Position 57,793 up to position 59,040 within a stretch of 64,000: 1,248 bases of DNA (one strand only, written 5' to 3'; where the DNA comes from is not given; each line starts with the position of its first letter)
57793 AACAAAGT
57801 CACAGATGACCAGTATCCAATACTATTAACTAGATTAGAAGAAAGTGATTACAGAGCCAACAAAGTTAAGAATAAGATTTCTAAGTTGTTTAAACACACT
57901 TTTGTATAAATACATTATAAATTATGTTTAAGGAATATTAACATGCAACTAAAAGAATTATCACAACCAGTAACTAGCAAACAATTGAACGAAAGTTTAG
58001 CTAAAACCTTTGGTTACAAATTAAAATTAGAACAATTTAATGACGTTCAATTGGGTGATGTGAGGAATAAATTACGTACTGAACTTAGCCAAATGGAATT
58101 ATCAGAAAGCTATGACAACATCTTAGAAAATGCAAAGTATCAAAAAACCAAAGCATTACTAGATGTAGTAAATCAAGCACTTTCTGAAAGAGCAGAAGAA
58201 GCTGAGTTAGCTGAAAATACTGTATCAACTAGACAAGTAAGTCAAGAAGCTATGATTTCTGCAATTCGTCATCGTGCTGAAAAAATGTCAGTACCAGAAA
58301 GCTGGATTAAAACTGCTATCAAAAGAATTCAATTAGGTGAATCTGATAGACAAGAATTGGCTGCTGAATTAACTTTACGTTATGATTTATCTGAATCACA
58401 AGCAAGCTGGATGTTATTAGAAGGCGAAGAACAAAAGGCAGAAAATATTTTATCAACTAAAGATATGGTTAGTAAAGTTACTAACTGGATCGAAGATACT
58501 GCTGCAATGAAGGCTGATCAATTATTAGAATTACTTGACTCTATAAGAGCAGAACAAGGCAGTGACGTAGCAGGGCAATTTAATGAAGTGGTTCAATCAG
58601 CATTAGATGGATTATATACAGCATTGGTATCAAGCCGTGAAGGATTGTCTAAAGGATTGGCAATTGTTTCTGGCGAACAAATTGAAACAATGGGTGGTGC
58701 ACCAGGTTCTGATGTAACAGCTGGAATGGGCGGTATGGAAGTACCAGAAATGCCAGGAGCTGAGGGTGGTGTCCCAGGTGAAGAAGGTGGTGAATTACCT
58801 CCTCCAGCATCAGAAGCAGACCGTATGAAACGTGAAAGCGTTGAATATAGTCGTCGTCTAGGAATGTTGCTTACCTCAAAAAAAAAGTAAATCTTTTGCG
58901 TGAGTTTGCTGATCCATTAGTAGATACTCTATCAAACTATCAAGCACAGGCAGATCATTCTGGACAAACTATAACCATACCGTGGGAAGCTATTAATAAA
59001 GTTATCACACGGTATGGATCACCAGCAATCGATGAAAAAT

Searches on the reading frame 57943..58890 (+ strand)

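Call 36: search_protein_families(library=phrogs, proteins=[window:57943-58890:+], max_evalue=0.00001)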
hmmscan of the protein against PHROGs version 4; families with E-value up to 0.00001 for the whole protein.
window:57943-58890:+ (315 aa): 1 family
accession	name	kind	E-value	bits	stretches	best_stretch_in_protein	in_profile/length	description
phrog_14154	-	head and packaging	2.4e-08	33.8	1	156-248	35-126/771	virion structural protein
